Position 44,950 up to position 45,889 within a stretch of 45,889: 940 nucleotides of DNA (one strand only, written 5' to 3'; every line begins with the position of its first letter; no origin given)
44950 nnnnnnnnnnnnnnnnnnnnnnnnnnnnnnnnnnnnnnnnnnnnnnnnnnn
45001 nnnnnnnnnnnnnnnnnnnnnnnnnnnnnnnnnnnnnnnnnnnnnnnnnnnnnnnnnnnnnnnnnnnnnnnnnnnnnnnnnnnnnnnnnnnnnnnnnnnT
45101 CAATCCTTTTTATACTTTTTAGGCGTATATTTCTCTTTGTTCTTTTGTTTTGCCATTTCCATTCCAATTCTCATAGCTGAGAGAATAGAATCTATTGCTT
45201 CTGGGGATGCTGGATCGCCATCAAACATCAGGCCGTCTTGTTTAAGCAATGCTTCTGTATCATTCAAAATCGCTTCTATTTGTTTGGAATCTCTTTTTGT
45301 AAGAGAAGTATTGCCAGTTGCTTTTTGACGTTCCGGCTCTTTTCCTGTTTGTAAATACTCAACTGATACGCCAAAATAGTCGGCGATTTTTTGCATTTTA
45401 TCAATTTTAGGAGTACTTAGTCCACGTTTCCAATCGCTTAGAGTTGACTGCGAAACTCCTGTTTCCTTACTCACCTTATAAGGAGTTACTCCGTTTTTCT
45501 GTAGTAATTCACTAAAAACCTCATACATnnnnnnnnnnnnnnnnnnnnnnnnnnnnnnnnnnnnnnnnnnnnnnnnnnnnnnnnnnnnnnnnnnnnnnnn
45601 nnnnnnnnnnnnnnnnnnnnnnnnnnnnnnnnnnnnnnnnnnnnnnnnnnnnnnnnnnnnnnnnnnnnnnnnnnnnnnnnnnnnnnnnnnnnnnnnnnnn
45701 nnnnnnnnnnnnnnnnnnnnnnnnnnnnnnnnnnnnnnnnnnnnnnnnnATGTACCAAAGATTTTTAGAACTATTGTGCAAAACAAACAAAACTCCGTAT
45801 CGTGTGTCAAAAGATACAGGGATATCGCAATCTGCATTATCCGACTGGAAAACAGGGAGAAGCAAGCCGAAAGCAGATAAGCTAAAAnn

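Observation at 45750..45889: The cro-like gene runs off the right end and finishes at bases 1-48, so the window is a closed circular phage genome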

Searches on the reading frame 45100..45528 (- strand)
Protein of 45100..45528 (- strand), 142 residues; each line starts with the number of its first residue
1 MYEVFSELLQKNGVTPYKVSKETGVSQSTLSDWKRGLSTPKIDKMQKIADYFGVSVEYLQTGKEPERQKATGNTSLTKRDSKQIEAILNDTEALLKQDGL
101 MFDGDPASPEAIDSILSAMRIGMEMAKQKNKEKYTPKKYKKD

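Call 7: search_protein_families(library=pfam, proteins=[window:45100-45528:-], max_evalue=0.01)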
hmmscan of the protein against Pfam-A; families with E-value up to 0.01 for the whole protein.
window:45100-45528:- (142 aa): 6 families
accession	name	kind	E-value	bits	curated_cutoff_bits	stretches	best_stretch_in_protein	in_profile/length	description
PF01381.28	HTH_3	-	2.1e-13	50.5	23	1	7-59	3-55/55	Helix-turn-helix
PF12844.13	HTH_19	-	6.5e-09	36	30.2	1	5-63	4-62/64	Helix-turn-helix domain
PF13443.12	HTH_26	-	2.3e-08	34.6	22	1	6-57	3-55/63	Cro/C1-type HTH DNA-binding domain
PF07022.19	Phage_CI_repr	-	3.4e-05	24.5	22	1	22-65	21-63/65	Bacteriophage CI repressor helix-turn-helix domain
PF13384.12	HTH_23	-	0.00019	21.6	24.6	1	9-35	14-39/50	Homeodomain-like domain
PF13560.12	HTH_31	-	0.00023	21.8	27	1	11-57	12-59/64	Helix-turn-helix domain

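Call 47: find_encoding_contigs(protein=window:45100-45528:-, flank=10000, max_places=10)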
Protein window:45100-45528:- (142 aa): 24 contigs read that carry it; 10 places shown.
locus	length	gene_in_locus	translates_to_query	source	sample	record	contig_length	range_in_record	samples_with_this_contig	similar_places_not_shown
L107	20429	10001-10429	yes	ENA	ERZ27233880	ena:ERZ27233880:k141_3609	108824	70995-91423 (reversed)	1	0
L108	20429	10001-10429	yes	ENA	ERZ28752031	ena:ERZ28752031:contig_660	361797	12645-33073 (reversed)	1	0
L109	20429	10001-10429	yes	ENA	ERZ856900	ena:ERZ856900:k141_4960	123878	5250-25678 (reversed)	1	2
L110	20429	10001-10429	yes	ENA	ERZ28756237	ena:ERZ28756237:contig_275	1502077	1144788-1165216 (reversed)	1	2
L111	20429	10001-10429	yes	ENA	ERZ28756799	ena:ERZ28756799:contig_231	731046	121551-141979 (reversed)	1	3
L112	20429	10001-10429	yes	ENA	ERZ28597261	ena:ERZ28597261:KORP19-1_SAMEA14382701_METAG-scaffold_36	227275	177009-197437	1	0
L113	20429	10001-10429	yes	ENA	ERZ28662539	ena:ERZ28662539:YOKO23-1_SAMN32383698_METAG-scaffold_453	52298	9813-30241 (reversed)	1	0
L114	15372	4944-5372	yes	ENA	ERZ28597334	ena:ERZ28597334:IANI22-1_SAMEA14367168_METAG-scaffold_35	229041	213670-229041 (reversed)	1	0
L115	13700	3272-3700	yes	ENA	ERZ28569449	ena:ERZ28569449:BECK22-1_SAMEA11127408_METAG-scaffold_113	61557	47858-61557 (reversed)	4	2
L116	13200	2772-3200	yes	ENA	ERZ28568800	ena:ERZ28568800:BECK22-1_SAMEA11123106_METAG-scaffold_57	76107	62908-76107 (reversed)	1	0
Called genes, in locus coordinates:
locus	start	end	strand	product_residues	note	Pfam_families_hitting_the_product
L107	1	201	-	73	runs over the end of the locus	PF14354:Lar_restr_allev (faint)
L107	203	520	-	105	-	-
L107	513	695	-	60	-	-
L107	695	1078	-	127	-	-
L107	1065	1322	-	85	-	-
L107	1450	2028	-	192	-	-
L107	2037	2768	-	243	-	-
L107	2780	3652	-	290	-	PF09681:Phage_rep_org_N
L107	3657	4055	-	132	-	PF24608:PDDEXK_15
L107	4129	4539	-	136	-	PF00436:SSB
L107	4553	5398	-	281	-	PF03837:RecT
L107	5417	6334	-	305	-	PF07083:DUF1351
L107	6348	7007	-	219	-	PF09588:YqaJ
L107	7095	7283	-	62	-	-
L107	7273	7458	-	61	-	-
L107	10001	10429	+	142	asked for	PF12844:HTH_19, PF13443:HTH_26, PF01381:HTH_3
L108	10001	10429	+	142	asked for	PF12844:HTH_19, PF13443:HTH_26, PF01381:HTH_3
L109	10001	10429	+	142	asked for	PF12844:HTH_19, PF13443:HTH_26, PF01381:HTH_3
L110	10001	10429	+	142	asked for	PF12844:HTH_19, PF13443:HTH_26, PF01381:HTH_3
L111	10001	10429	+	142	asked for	PF12844:HTH_19, PF13443:HTH_26, PF01381:HTH_3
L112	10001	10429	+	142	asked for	PF12844:HTH_19, PF13443:HTH_26, PF01381:HTH_3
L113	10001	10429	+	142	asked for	PF12844:HTH_19, PF13443:HTH_26, PF01381:HTH_3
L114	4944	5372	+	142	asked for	PF12844:HTH_19, PF13443:HTH_26, PF01381:HTH_3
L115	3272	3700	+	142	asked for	PF12844:HTH_19, PF13443:HTH_26, PF01381:HTH_3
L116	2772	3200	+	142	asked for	PF12844:HTH_19, PF13443:HTH_26, PF01381:HTH_3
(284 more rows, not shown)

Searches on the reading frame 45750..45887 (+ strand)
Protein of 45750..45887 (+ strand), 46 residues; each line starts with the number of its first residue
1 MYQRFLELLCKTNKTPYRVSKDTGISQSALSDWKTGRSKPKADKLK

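Call 39: search_protein_families(library=pfam, proteins=[window:45750-45887:+], max_evalue=0.01)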
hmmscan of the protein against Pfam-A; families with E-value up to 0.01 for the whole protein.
seq(46 aa): 3 families
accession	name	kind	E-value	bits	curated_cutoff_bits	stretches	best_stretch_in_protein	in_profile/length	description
PF01381.28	HTH_3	-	4e-05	24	23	1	11-46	7-42/55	Helix-turn-helix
PF12844.13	HTH_19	-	0.00063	20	30.2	1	3-45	2-44/64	Helix-turn-helix domain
PF13443.12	HTH_26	-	0.003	18.2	22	1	7-38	4-35/63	Cro/C1-type HTH DNA-binding domain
